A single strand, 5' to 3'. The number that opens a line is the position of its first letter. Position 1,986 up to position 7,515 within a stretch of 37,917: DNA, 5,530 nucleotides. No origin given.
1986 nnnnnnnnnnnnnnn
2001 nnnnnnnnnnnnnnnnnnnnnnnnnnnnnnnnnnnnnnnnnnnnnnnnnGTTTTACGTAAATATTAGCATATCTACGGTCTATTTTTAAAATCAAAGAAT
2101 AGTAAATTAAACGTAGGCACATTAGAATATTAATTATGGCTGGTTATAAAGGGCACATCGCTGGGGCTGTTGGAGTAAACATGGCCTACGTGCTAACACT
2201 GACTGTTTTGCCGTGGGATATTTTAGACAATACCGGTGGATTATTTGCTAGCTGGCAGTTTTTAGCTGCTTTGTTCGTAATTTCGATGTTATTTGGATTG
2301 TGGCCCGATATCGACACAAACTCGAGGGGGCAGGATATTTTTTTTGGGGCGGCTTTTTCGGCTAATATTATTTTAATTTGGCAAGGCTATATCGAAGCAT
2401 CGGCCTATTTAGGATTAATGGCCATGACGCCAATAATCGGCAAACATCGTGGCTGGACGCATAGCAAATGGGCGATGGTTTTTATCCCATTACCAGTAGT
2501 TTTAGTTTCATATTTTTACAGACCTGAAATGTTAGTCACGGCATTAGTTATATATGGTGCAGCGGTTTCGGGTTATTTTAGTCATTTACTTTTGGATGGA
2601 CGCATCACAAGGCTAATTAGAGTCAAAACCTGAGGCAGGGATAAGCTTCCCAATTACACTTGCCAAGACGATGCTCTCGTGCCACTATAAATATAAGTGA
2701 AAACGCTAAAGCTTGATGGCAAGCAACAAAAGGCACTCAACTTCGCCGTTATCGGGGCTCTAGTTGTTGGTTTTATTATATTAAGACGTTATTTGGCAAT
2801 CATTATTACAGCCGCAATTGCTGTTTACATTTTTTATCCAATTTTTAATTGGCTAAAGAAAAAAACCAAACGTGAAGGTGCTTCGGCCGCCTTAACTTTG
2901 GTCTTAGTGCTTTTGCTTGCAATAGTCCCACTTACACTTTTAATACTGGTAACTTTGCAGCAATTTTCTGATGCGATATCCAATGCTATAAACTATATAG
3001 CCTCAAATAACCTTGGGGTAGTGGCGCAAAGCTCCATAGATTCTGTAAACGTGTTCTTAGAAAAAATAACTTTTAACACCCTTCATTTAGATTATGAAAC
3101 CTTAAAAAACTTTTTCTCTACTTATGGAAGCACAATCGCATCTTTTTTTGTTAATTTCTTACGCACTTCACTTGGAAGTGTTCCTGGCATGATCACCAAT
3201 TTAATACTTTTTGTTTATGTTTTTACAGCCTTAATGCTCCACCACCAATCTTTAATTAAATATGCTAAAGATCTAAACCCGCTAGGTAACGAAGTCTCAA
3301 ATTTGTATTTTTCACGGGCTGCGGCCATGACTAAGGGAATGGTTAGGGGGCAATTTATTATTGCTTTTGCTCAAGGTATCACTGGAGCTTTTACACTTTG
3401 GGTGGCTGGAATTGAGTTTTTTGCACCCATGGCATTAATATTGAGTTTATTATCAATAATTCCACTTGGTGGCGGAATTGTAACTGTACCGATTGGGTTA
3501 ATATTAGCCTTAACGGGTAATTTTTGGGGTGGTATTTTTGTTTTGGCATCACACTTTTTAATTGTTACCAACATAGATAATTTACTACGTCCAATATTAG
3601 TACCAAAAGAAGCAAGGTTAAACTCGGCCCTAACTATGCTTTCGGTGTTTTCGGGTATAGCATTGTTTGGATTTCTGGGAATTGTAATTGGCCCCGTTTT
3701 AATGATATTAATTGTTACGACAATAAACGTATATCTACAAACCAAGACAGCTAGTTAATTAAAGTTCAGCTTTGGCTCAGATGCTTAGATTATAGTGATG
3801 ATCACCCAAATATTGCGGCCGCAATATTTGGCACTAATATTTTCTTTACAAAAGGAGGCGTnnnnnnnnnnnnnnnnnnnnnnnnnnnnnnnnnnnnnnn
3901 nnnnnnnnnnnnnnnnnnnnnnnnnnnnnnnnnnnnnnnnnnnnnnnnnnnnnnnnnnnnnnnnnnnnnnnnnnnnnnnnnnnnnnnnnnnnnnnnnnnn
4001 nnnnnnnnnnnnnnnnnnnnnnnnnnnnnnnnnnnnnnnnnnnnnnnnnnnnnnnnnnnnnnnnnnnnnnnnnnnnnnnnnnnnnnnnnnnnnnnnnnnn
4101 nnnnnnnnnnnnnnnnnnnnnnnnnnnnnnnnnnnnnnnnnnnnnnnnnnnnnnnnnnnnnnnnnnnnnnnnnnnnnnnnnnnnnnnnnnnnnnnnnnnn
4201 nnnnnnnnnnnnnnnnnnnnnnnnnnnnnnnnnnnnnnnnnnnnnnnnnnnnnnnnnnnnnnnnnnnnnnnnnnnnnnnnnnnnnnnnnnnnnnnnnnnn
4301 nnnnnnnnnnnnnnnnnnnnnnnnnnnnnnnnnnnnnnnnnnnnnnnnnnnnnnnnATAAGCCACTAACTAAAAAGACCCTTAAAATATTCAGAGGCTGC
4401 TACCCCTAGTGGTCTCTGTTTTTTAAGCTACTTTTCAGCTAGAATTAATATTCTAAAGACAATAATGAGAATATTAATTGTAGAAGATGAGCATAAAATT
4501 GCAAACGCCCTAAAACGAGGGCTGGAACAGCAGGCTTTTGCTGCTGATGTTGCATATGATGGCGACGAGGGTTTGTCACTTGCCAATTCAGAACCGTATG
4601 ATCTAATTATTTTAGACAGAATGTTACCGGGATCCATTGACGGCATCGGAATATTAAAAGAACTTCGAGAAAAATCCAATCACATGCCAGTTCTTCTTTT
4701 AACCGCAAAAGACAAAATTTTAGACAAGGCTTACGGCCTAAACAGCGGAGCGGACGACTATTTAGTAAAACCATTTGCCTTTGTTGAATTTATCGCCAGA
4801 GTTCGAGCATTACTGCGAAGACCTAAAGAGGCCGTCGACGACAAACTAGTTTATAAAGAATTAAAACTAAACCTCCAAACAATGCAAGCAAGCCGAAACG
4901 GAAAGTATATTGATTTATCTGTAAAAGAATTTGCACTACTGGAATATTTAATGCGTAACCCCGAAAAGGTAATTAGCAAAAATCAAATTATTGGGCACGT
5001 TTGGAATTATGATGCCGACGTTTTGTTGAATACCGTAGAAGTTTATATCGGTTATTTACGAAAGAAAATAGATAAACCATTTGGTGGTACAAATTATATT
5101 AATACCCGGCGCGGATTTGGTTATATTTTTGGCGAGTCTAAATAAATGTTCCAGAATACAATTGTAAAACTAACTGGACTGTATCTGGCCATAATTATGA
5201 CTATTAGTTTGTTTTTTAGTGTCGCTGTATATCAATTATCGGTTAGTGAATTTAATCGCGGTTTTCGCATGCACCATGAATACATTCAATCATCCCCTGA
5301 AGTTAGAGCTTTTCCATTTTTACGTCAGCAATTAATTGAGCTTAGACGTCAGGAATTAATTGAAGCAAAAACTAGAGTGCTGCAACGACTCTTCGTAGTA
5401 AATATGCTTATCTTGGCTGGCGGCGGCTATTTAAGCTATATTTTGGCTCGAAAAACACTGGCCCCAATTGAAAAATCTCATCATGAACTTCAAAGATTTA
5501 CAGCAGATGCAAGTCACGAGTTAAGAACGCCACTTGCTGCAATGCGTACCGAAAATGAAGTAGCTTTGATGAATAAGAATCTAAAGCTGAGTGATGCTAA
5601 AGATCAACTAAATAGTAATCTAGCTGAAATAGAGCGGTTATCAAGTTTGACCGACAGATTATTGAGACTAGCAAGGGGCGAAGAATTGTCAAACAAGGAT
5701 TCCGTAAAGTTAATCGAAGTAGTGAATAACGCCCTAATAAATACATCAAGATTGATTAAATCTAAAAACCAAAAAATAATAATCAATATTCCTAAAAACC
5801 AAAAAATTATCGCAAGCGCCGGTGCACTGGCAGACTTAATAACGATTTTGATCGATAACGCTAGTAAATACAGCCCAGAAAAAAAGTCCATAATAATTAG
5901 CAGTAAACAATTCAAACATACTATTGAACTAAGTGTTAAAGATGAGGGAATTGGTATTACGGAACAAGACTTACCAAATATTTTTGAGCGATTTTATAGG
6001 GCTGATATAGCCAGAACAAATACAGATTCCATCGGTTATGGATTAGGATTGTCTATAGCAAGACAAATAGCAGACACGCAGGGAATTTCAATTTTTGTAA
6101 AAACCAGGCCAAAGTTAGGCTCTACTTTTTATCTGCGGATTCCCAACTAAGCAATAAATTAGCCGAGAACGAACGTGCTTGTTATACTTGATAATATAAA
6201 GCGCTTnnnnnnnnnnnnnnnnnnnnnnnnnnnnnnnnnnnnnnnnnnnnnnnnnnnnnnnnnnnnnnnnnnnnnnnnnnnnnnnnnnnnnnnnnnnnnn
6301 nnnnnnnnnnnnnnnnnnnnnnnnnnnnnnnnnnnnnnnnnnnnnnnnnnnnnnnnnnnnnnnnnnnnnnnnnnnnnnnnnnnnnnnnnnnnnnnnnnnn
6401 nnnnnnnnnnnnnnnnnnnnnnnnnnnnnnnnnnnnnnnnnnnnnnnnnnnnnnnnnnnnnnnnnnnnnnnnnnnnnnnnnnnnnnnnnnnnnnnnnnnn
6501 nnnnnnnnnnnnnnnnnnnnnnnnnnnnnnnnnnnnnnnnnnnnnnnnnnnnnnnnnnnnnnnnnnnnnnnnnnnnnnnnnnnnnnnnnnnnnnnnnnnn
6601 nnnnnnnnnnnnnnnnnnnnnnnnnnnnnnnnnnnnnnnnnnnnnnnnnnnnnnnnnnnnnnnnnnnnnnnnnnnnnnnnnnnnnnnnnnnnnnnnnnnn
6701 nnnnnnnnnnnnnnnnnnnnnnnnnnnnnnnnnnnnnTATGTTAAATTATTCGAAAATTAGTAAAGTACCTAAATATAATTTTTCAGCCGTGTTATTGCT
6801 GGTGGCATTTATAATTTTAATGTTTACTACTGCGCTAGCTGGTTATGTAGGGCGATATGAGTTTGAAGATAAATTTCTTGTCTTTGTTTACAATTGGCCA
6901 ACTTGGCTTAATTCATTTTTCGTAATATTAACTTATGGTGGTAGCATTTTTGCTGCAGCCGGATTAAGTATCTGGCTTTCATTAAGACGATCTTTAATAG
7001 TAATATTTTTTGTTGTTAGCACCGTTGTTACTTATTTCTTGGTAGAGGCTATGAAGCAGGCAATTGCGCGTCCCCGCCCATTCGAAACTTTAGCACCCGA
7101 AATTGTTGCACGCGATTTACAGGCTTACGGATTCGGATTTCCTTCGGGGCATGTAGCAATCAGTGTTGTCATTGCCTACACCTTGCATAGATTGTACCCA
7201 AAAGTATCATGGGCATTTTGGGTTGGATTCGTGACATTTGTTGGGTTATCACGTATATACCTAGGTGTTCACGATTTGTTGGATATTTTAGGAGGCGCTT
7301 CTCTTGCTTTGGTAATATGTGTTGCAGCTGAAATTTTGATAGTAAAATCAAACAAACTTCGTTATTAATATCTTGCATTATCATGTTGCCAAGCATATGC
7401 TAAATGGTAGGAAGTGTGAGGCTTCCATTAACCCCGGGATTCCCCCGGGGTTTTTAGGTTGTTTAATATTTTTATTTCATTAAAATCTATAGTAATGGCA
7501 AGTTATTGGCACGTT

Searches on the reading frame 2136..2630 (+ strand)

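Call 70: search_protein_families(library=pfam, proteins=[window:2136-2630:+], max_evalue=0.0001)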
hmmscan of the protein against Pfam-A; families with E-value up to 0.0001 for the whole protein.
window:2136-2630:+ (165 aa): 1 family
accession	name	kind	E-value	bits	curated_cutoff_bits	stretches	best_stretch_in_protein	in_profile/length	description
PF04307.19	YdjM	-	9.7e-10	38.7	29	1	6-154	5-106/176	YdjM inner membrane protein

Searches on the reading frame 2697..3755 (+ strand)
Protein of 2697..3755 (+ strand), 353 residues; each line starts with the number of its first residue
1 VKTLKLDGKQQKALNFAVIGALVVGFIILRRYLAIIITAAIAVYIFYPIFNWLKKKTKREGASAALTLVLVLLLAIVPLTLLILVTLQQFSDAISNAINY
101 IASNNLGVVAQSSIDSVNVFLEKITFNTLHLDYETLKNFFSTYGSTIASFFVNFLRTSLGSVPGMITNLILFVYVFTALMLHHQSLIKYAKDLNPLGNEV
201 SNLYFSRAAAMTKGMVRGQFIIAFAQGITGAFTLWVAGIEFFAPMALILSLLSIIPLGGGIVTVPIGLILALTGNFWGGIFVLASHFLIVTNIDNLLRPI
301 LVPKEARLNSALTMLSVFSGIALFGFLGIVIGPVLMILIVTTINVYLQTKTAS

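Call 70: search_protein_families(library=pfam, proteins=[window:2697-3755:+], max_evalue=0.0001)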
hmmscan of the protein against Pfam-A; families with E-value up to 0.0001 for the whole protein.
window:2697-3755:+ (353 aa): 1 family
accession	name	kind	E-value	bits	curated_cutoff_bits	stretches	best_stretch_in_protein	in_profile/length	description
PF01594.21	AI-2E_transport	-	5.9e-45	154.3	34.3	1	16-346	4-326/327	AI-2E family transporter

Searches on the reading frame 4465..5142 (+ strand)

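Call 70: search_protein_families(library=pfam, proteins=[window:4465-5142:+], max_evalue=0.0001)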
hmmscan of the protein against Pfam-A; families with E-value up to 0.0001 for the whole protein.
window:4465-5142:+ (226 aa): 2 families
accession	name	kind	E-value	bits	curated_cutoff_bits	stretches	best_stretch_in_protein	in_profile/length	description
PF00072.30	Response_reg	-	9.8e-27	93.8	30.2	1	3-113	1-110/111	Response regulator receiver domain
PF00486.34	Trans_reg_C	-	2.9e-25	88.6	26.2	1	147-222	2-77/77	Transcriptional regulatory protein, C terminal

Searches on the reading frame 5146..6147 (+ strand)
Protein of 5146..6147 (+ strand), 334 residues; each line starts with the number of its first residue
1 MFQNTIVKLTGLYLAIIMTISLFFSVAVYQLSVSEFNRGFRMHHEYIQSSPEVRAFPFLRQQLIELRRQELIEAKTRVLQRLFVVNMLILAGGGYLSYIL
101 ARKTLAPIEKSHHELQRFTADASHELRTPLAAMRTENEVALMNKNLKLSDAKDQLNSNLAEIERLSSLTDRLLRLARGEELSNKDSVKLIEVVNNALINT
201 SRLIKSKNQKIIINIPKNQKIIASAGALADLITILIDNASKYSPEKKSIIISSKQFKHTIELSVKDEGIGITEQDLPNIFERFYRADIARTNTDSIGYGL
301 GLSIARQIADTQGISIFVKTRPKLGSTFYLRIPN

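Call 70: search_protein_families(library=pfam, proteins=[window:5146-6147:+], max_evalue=0.0001)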
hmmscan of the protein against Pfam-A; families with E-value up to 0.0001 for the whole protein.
window:5146-6147:+ (334 aa): 2 families
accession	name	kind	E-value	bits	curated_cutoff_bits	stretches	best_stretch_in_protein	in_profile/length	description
PF02518.31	HATPase_c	-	6.3e-22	78.6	26.4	1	227-333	5-108/111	Histidine kinase-, DNA gyrase B-, and HSP90-like ATPase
PF00512.31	HisKA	-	2.4e-13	50.3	26.9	1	115-180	2-65/66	His Kinase A (phospho-acceptor) domain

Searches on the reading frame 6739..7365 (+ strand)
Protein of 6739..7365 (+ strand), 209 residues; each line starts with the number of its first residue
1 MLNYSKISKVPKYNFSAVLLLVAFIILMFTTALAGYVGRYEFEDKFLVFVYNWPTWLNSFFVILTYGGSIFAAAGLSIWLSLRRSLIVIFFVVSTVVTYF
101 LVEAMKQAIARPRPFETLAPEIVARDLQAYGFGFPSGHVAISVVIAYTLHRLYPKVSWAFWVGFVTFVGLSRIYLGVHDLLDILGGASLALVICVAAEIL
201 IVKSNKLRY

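Call 70: search_protein_families(library=pfam, proteins=[window:6739-7365:+], max_evalue=0.0001)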
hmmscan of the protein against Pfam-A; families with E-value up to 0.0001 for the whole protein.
window:6739-7365:+ (209 aa): 2 families
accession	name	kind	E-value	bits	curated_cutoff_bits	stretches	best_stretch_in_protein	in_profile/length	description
PF01569.27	PAP2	-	1.6e-19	70.4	27.2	1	89-197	3-121/130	PAP2 superfamily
PF14378.12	PAP2_3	-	1.9e-06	28.2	27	1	87-195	74-189/190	PAP2 superfamily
